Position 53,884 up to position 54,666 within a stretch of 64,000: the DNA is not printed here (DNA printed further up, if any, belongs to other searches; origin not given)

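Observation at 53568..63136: The str operon is split: 6.4 kb of envelope and sugar genes inserted between rpsG and fusA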

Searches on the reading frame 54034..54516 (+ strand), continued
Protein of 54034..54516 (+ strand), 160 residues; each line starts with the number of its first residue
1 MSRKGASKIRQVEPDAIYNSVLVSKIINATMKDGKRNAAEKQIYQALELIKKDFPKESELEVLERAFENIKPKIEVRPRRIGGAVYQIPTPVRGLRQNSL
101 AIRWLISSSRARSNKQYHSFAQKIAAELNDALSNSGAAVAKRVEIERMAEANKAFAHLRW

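Call 20: find_encoding_contigs(protein=P0073, flank=10000, max_places=1)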
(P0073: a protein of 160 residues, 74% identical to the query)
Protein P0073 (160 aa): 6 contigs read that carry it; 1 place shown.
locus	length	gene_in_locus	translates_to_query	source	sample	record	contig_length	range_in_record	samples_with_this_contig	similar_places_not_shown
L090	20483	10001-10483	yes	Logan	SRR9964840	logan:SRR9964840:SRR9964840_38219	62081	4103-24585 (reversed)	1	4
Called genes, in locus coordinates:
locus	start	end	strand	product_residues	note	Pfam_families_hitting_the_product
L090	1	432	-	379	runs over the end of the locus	PF00919:UPF0004, PF04055:Radical_SAM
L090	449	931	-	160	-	PF19077:Big_13 (weak)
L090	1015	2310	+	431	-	PF23334:VWC2L_2nd (weak), PF18933:PsbP_2 (weak)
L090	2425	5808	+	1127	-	PF04563:RNA_pol_Rpb2_1 (faint), PF04561:RNA_pol_Rpb2_2, PF04565:RNA_pol_Rpb2_3, PF10385:RNA_pol_Rpb2_45, PF00562:RNA_pol_Rpb2_6, PF04560:RNA_pol_Rpb2_7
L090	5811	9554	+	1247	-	PF04997:RNA_pol_Rpb1_1, PF00623:RNA_pol_Rpb1_2, PF04983:RNA_pol_Rpb1_3, PF04998:RNA_pol_Rpb1_5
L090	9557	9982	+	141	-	PF00164:Ribosom_S12_S23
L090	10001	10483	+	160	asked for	PF00177:Ribosomal_S7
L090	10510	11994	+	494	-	PF13399:LytR_C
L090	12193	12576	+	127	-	-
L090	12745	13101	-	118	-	-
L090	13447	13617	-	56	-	-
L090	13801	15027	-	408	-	-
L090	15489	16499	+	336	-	PF01073:3Beta_HSD, PF01370:Epimerase, PF02719:Polysacc_synt_2, PF04321:RmlD_sub_bind, PF07993:NAD_binding_4, PF13460:NAD_binding_10, PF16363:GDP_Man_Dehyd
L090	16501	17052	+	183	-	PF00908:dTDP_sugar_isom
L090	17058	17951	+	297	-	PF01073:3Beta_HSD, PF01370:Epimerase, PF04321:RmlD_sub_bind, PF16363:GDP_Man_Dehyd, PF07993:NAD_binding_4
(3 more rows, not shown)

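Call 21: find_encoding_contigs(protein=P0080, flank=10000, max_places=1)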
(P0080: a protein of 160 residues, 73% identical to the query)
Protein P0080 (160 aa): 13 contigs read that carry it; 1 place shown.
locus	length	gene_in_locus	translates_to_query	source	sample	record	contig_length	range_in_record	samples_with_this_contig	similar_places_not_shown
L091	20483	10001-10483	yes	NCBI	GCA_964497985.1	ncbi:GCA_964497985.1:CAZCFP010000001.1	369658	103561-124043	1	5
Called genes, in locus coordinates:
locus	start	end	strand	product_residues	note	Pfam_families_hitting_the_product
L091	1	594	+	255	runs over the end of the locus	-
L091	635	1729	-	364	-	PF00919:UPF0004, PF04055:Radical_SAM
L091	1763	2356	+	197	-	PF00093:VWC (faint), PF23334:VWC2L_2nd (weak), PF05375:Pacifastin_I (weak)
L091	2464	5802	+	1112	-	PF04561:RNA_pol_Rpb2_2, PF04565:RNA_pol_Rpb2_3, PF10385:RNA_pol_Rpb2_45 (weak), PF00562:RNA_pol_Rpb2_6, PF04560:RNA_pol_Rpb2_7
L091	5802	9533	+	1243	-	PF04997:RNA_pol_Rpb1_1, PF00623:RNA_pol_Rpb1_2, PF04983:RNA_pol_Rpb1_3, PF04998:RNA_pol_Rpb1_5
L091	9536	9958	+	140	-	PF00164:Ribosom_S12_S23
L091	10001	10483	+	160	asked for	PF00177:Ribosomal_S7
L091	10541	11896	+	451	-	PF13399:LytR_C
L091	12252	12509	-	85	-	-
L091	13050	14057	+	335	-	PF01073:3Beta_HSD, PF01370:Epimerase, PF02719:Polysacc_synt_2, PF04321:RmlD_sub_bind, PF07993:NAD_binding_4, PF16363:GDP_Man_Dehyd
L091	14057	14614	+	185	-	PF00908:dTDP_sugar_isom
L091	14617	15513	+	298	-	PF01370:Epimerase, PF04321:RmlD_sub_bind, PF01073:3Beta_HSD (weak), PF16363:GDP_Man_Dehyd, PF07993:NAD_binding_4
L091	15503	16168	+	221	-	-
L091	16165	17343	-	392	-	PF01266:DAO (weak), PF01593:Amino_oxidase, PF13450:NAD_binding_8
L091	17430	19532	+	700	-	PF00009:GTP_EFTU, PF22042:EF-G_D2, PF03144:GTP_EFTU_D2, PF14492:EFG_III, PF16658:RF3_C (faint), PF03764:EFG_IV, PF00679:EFG_C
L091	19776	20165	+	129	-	-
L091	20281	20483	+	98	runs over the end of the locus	-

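Call 22: find_encoding_contigs(protein=P0100, flank=10000, max_places=1)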
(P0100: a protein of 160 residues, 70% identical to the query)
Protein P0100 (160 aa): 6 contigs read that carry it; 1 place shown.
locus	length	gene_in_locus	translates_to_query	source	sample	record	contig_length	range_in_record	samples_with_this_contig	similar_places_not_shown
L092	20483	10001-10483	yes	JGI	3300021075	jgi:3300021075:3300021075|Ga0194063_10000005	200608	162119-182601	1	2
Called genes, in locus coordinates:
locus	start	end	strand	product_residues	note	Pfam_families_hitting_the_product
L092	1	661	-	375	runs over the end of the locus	PF00919:UPF0004, PF04055:Radical_SAM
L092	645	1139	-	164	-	PF19077:Big_13 (faint)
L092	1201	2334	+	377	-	PF23334:VWC2L_2nd (weak), PF05375:Pacifastin_I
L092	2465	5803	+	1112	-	PF04563:RNA_pol_Rpb2_1 (faint), PF04561:RNA_pol_Rpb2_2, PF04565:RNA_pol_Rpb2_3, PF10385:RNA_pol_Rpb2_45, PF00562:RNA_pol_Rpb2_6, PF04560:RNA_pol_Rpb2_7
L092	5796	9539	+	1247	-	PF04997:RNA_pol_Rpb1_1, PF00623:RNA_pol_Rpb1_2, PF04983:RNA_pol_Rpb1_3, PF04998:RNA_pol_Rpb1_5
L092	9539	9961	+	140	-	PF00164:Ribosom_S12_S23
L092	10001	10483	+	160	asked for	PF00177:Ribosomal_S7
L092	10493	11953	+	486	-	PF13399:LytR_C (weak)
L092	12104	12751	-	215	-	-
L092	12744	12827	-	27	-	-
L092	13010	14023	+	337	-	PF01073:3Beta_HSD, PF01370:Epimerase, PF02719:Polysacc_synt_2, PF04321:RmlD_sub_bind, PF07993:NAD_binding_4, PF16363:GDP_Man_Dehyd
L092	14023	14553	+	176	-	PF00908:dTDP_sugar_isom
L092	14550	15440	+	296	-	PF01370:Epimerase, PF04321:RmlD_sub_bind, PF01073:3Beta_HSD (weak), PF16363:GDP_Man_Dehyd, PF07993:NAD_binding_4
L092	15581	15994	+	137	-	-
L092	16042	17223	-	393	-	PF00070:Pyr_redox (faint), PF01266:DAO, PF01593:Amino_oxidase, PF13450:NAD_binding_8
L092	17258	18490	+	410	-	PF07690:MFS_1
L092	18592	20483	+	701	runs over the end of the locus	PF00009:GTP_EFTU, PF22042:EF-G_D2, PF03144:GTP_EFTU_D2, PF14492:EFG_III, PF03764:EFG_IV, PF00679:EFG_C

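Call 23: find_encoding_contigs(protein=P0066, flank=10000, max_places=1)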
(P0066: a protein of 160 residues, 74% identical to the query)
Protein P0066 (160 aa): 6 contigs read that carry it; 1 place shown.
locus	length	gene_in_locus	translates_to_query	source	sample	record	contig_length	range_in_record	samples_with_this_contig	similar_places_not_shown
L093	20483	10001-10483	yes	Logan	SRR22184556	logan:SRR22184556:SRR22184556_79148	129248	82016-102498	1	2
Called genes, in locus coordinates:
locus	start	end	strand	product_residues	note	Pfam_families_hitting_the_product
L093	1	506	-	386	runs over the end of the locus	PF00919:UPF0004, PF04055:Radical_SAM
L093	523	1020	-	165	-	PF19077:Big_13 (weak)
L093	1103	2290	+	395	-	PF18933:PsbP_2 (weak)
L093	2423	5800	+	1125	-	PF04563:RNA_pol_Rpb2_1 (faint), PF04561:RNA_pol_Rpb2_2, PF04565:RNA_pol_Rpb2_3, PF10385:RNA_pol_Rpb2_45, PF00562:RNA_pol_Rpb2_6, PF04560:RNA_pol_Rpb2_7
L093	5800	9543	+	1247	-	PF04997:RNA_pol_Rpb1_1, PF00623:RNA_pol_Rpb1_2, PF04983:RNA_pol_Rpb1_3, PF04998:RNA_pol_Rpb1_5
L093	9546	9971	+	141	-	PF00164:Ribosom_S12_S23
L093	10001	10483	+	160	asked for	PF00177:Ribosomal_S7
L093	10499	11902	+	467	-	PF13399:LytR_C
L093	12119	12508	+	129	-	-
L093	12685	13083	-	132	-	-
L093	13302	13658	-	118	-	-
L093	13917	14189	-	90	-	-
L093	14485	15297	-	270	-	PF00293:NUDIX (weak)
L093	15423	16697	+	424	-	-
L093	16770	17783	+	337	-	PF01073:3Beta_HSD, PF01370:Epimerase, PF02719:Polysacc_synt_2, PF04321:RmlD_sub_bind, PF07993:NAD_binding_4, PF16363:GDP_Man_Dehyd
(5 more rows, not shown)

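Call 36: find_homologous_proteins(query=P0115, max_evalue=1e-20)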
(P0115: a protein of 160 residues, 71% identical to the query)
Query P0115 (160 aa): 5440 proteins with E <= 1e-20 among 5494 candidates; the best 120 are listed.
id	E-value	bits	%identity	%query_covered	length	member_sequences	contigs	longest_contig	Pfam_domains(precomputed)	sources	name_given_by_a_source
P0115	2.3e-96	337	100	100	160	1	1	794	PF00177.28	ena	-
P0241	7.6e-87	307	88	100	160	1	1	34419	PF00177.28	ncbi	-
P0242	2.1e-86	305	88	100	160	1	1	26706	PF00177.28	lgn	-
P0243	1.5e-78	280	80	100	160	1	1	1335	PF00177.28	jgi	-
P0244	6.6e-75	268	76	100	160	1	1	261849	PF00177.28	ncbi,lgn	-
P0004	9.7e-74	264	77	100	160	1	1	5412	PF00177.28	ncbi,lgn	-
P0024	1.9e-73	263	76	100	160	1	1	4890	PF00177.28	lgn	-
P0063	3.2e-73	262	74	100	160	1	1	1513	PF00177.28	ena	-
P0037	3.9e-73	262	74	100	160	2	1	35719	PF00177.28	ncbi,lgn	-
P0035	6.6e-73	261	76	100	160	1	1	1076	PF00177.28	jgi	jgi:small subunit ribosomal protein S7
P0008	1.6e-72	260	76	100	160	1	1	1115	PF00177.28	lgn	-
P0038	1.8e-72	260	76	100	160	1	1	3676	PF00177.28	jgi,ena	-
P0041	1.9e-72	260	74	100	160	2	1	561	PF00177.28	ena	-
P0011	8.9e-72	258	74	100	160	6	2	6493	PF00177.28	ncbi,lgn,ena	-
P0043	9.4e-72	258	75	100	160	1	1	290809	PF00177.28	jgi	jgi:small subunit ribosomal protein S7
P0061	1.1e-71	257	72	100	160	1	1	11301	PF00177.28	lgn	-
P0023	1.5e-71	257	74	100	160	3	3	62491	PF00177.28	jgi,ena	-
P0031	1.8e-71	257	74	100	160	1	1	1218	PF00177.28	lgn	-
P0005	1.8e-71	257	74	100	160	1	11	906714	PF00177.28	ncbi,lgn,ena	-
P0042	2.0e-71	257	71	100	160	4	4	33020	PF00177.28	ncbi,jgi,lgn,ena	ncbi:MAG: 30S ribosomal protein S7 [Candidatus Shapirobacteria bacterium]|jgi:small subunit ribosoma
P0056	2.9e-71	256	75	100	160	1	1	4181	PF00177.28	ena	-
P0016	4.8e-71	255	71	100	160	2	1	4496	PF00177.28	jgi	jgi:small subunit ribosomal protein S7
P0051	5.6e-71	255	74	100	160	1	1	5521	PF00177.28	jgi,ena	-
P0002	7.9e-71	255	73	100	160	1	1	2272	PF00177.28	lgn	-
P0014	1.5e-70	254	71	100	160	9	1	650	PF00177.28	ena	-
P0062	1.5e-70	254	71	100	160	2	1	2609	PF00177.28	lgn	-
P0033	1.6e-70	254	74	100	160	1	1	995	PF00177.28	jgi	jgi:small subunit ribosomal protein S7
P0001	1.8e-70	253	73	100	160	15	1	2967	PF00177.28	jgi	-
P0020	2.0e-70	253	72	100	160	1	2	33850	PF00177.28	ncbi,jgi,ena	ncbi:MAG: 30S ribosomal protein S7 [Candidatus Shapirobacteria bacterium]|jgi:small subunit ribosoma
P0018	2.1e-70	253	72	100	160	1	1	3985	PF00177.28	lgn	-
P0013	3.5e-70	253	73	100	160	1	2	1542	PF00177.28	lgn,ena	-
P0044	3.9e-70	252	72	100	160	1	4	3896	PF00177.28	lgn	-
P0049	3.9e-70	252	70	100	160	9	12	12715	PF00177.28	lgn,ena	-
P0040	5.8e-70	252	71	100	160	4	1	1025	PF00177.28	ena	-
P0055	5.9e-70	252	70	100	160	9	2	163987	PF00177.28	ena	-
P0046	7.2e-70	252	72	100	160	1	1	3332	PF00177.28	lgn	-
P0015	8.2e-70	251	71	100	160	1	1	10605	PF00177.28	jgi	jgi:small subunit ribosomal protein S7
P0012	8.3e-70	251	71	100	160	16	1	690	PF00177.28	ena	-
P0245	1.1e-69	251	75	100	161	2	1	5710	PF00177.28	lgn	-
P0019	1.2e-69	251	72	100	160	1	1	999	PF00177.28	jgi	jgi:small subunit ribosomal protein S7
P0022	1.4e-69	251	71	100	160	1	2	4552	PF00177.28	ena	-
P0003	1.4e-69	251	72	100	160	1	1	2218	PF00177.28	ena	-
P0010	1.6e-69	250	70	100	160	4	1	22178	PF00177.28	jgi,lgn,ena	-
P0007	1.6e-69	250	69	100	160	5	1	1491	PF00177.28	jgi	-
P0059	3.8e-69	249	69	100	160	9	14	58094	PF00177.28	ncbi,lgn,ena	-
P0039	5.7e-69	249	70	100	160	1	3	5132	PF00177.28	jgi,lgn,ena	-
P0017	8.2e-69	248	69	100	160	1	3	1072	PF00177.28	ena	-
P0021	9.3e-69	248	69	100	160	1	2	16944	PF00177.28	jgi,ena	-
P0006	1.3e-68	247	70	100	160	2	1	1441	PF00177.28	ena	-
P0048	2.1e-68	247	69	100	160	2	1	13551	PF00177.28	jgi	jgi:small subunit ribosomal protein S7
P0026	2.7e-68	246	71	100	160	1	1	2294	PF00177.28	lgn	-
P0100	2.9e-68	246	69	100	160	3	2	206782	PF00177.28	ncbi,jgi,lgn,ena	ncbi:MAG: 30S ribosomal protein S7 [Candidatus Shapirobacteria bacterium]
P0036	2.9e-68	246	70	100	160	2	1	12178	PF00177.28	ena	-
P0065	3.0e-68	246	71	100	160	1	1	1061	PF00177.28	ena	-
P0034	3.1e-68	246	69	100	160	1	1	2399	PF00177.28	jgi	jgi:small subunit ribosomal protein S7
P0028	3.4e-68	246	70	100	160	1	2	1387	PF00177.28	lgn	-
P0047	4.9e-68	246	69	100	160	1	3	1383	PF00177.28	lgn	-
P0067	6.5e-68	245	71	100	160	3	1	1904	PF00177.28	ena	-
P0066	7.6e-68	245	69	100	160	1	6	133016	PF00177.28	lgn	-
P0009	8.5e-68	245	69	100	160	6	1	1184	PF00177.28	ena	-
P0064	8.9e-68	245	70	100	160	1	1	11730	PF00177.28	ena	-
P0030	8.9e-68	245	69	100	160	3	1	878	PF00177.28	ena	-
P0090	1.3e-67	244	70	100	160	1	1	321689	PF00177.28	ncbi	-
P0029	1.3e-67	244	69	100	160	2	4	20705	PF00177.28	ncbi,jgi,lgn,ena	jgi:small subunit ribosomal protein S7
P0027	1.4e-67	244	69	100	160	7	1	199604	PF00177.28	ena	-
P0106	1.5e-67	244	68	100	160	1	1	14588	PF00177.28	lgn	-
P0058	1.8e-67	244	70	100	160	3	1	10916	PF00177.28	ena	-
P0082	1.9e-67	244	71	100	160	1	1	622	PF00177.28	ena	-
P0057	2.0e-67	244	68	100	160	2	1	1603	PF00177.28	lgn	-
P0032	2.1e-67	244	68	100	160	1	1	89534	PF00177.28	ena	-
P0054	2.6e-67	243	69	100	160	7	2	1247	PF00177.28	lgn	-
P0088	2.6e-67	243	70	100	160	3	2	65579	PF00177.28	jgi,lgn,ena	-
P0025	2.6e-67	243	70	100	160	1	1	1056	PF00177.28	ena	-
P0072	2.9e-67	243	69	100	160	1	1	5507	PF00177.28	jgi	-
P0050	3.0e-67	243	68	100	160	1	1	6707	PF00177.28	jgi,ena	-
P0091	3.1e-67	243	69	100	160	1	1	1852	PF00177.28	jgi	jgi:small subunit ribosomal protein S7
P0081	3.7e-67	243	70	100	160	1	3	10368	PF00177.28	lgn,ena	-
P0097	3.9e-67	243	69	100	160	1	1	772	PF00177.28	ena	-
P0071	4.0e-67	243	70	100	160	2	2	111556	PF00177.28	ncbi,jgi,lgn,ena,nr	ncbi:MAG: 30S ribosomal protein S7 [Candidatus Shapirobacteria bacterium]|nr:30S ribosomal protein S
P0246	4.6e-67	242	71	100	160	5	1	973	PF00177.28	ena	-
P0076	6.9e-67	242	69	100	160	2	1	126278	PF00177.28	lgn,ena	-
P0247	7.6e-67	242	68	100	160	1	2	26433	PF00177.28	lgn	-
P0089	7.8e-67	242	71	100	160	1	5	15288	PF00177.28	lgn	-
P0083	7.9e-67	242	70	100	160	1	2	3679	PF00177.28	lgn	-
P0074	8.2e-67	242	70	100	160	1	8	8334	PF00177.28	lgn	-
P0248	8.2e-67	242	68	100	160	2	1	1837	PF00177.28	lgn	-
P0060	8.3e-67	242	71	100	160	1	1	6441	PF00177.28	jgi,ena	-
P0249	9.7e-67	241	70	100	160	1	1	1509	PF00177.28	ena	-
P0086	1.0e-66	241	70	100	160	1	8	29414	PF00177.28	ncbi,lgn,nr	ncbi:MAG: 30S ribosomal protein S7 [Candidatus Shapirobacteria bacterium]|nr:30S ribosomal protein S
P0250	1.2e-66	241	72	100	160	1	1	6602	PF00177.28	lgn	-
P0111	1.2e-66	241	68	100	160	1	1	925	PF00177.28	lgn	-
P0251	1.3e-66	241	70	100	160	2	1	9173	PF00177.28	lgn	-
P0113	1.4e-66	241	69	100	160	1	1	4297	PF00177.28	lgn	-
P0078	2.1e-66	240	68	100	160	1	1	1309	PF00177.28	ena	-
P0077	2.6e-66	240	69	100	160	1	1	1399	PF00177.28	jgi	jgi:small subunit ribosomal protein S7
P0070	3.0e-66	240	68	100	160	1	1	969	PF00177.28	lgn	-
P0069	3.7e-66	240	68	100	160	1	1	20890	PF00177.28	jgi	jgi:small subunit ribosomal protein S7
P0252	4.5e-66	239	69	100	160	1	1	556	PF00177.28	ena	-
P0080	4.9e-66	239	68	100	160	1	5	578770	PF00177.28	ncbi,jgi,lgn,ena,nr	ncbi:MAG TPA: 30S ribosomal protein S7 [Candidatus Woesebacteria bacterium]|nr:30S ribosomal protein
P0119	5.0e-66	239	68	100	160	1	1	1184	PF00177.28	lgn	-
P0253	5.1e-66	239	69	100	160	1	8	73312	PF00177.28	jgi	jgi:small subunit ribosomal protein S7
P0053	5.3e-66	239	69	100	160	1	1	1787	PF00177.28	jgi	jgi:small subunit ribosomal protein S7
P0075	6.0e-66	239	68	100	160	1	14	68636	PF00177.28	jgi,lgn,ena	jgi:small subunit ribosomal protein S7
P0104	6.1e-66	239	68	100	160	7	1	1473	PF00177.28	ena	-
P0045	6.3e-66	239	68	100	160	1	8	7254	PF00177.28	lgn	-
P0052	6.5e-66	239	69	100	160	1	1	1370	PF00177.28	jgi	jgi:small subunit ribosomal protein S7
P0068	7.0e-66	239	68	100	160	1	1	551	PF00177.28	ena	-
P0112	7.8e-66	238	68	100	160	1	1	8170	PF00177.28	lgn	-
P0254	9.1e-66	238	68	100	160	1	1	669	PF00177.28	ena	-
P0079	9.1e-66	238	71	100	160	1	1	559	PF00177.28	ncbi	-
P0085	9.4e-66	238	68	100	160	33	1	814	PF00177.28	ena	-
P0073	1.0e-65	238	68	100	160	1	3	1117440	PF00177.28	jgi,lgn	jgi:small subunit ribosomal protein S7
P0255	1.0e-65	238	71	100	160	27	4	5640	PF00177.28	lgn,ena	-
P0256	1.4e-65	238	68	100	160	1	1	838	PF00177.28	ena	-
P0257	1.4e-65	238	70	100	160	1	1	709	PF00177.28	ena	-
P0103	1.4e-65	238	69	100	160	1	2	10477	PF00177.28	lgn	-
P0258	1.6e-65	237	68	100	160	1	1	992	PF00177.28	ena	-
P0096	1.8e-65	237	68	100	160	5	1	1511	PF00177.28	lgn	-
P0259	2.0e-65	237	69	100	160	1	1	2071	PF00177.28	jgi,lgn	-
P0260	2.1e-65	237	66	100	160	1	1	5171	PF00177.28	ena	-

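Call 38: find_encoding_contigs(protein=P0244, flank=10000, max_places=1)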
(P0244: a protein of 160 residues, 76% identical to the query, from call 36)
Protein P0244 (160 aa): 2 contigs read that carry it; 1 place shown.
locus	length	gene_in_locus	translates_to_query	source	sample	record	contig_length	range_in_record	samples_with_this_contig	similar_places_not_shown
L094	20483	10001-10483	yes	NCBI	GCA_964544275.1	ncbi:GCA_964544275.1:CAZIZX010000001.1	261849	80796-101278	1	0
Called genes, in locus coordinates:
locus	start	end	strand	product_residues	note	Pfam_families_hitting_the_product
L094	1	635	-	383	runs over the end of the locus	PF00919:UPF0004, PF04055:Radical_SAM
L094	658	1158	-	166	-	-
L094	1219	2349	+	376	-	PF05375:Pacifastin_I (weak), PF23334:VWC2L_2nd (weak)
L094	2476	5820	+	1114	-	PF04563:RNA_pol_Rpb2_1 (faint), PF04561:RNA_pol_Rpb2_2, PF04565:RNA_pol_Rpb2_3, PF10385:RNA_pol_Rpb2_45, PF00562:RNA_pol_Rpb2_6, PF04560:RNA_pol_Rpb2_7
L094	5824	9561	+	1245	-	PF04997:RNA_pol_Rpb1_1, PF00623:RNA_pol_Rpb1_2, PF04983:RNA_pol_Rpb1_3, PF04998:RNA_pol_Rpb1_5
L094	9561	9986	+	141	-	PF00164:Ribosom_S12_S23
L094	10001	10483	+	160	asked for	PF00177:Ribosomal_S7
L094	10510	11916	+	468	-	PF13399:LytR_C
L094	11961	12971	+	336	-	PF01073:3Beta_HSD, PF01370:Epimerase, PF02719:Polysacc_synt_2, PF04321:RmlD_sub_bind, PF07993:NAD_binding_4, PF13460:NAD_binding_10 (weak), PF16363:GDP_Man_Dehyd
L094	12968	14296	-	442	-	PF00070:Pyr_redox (faint), PF01266:DAO, PF03486:HI0933_like (faint), PF07992:Pyr_redox_2 (weak), PF01593:Amino_oxidase, PF13450:NAD_binding_8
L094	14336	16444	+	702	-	PF00009:GTP_EFTU, PF22042:EF-G_D2, PF03144:GTP_EFTU_D2, PF14492:EFG_III, PF03764:EFG_IV, PF00679:EFG_C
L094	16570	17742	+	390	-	PF00009:GTP_EFTU, PF03144:GTP_EFTU_D2, PF03143:GTP_EFTU_D3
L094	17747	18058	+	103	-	PF00338:Ribosomal_S10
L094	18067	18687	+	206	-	PF00297:Ribosomal_L3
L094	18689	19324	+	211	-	PF00573:Ribosomal_L4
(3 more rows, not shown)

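Call 39: find_encoding_contigs(protein=P0253, flank=10000, max_places=1)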
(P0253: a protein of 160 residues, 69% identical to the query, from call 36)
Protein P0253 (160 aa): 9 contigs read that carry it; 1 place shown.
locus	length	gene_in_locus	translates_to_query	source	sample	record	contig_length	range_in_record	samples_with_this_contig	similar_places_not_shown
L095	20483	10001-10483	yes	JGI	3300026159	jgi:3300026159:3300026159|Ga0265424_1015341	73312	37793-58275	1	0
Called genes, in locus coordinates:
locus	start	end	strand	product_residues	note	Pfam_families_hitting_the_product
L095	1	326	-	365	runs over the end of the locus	PF00919:UPF0004, PF04055:Radical_SAM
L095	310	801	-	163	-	-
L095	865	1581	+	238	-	PF23334:VWC2L_2nd (weak), PF05375:Pacifastin_I (weak)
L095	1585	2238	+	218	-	-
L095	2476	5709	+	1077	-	PF04563:RNA_pol_Rpb2_1 (faint), PF04561:RNA_pol_Rpb2_2, PF04565:RNA_pol_Rpb2_3, PF10385:RNA_pol_Rpb2_45 (weak), PF00562:RNA_pol_Rpb2_6, PF04560:RNA_pol_Rpb2_7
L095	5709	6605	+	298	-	-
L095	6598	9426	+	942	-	PF04997:RNA_pol_Rpb1_1, PF00623:RNA_pol_Rpb1_2, PF04983:RNA_pol_Rpb1_3, PF04998:RNA_pol_Rpb1_5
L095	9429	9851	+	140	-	PF00164:Ribosom_S12_S23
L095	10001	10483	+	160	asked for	PF00177:Ribosomal_S7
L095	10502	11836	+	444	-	PF13399:LytR_C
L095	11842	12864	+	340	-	PF01073:3Beta_HSD, PF01370:Epimerase, PF02719:Polysacc_synt_2, PF04321:RmlD_sub_bind, PF07993:NAD_binding_4, PF16363:GDP_Man_Dehyd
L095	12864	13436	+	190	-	PF00908:dTDP_sugar_isom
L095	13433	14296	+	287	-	PF01370:Epimerase, PF04321:RmlD_sub_bind, PF01073:3Beta_HSD, PF16363:GDP_Man_Dehyd (weak), PF02719:Polysacc_synt_2 (faint), PF07993:NAD_binding_4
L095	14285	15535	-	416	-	PF01266:DAO, PF01593:Amino_oxidase, PF12831:FAD_oxidored (weak), PF13450:NAD_binding_8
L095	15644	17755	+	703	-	PF00009:GTP_EFTU, PF22042:EF-G_D2, PF03144:GTP_EFTU_D2, PF14492:EFG_III, PF16658:RF3_C (weak), PF03764:EFG_IV, PF00679:EFG_C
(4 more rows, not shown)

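Call 40: find_encoding_contigs(protein=P0241, flank=10000, max_places=1)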
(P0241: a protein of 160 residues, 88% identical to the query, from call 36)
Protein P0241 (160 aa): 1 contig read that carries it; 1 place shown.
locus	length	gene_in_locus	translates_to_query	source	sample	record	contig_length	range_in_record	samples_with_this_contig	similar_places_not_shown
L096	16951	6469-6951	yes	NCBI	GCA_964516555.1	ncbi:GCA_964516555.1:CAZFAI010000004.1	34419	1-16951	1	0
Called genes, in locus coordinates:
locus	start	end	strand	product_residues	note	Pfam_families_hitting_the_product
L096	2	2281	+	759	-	?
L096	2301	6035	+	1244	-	PF04997:RNA_pol_Rpb1_1, PF00623:RNA_pol_Rpb1_2, PF04983:RNA_pol_Rpb1_3, PF04998:RNA_pol_Rpb1_5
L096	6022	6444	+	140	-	PF00164:Ribosom_S12_S23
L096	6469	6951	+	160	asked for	PF00177:Ribosomal_S7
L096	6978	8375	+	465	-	PF13399:LytR_C (weak)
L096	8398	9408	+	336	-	PF01073:3Beta_HSD, PF01370:Epimerase, PF02719:Polysacc_synt_2, PF04321:RmlD_sub_bind, PF07993:NAD_binding_4, PF13460:NAD_binding_10 (weak), PF16363:GDP_Man_Dehyd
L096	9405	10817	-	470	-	-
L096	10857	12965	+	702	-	PF00009:GTP_EFTU, PF22042:EF-G_D2, PF03144:GTP_EFTU_D2, PF14492:EFG_III, PF03764:EFG_IV, PF00679:EFG_C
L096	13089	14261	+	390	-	PF00009:GTP_EFTU, PF03144:GTP_EFTU_D2, PF03143:GTP_EFTU_D3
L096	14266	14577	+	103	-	PF00338:Ribosomal_S10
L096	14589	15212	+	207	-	PF00297:Ribosomal_L3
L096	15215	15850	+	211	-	PF00573:Ribosomal_L4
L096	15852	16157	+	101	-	PF00276:Ribosomal_L23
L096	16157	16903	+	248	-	PF00181:Ribosomal_L2_N, PF03947:Ribosomal_L2_C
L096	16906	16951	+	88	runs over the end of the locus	PF00203:Ribosomal_S19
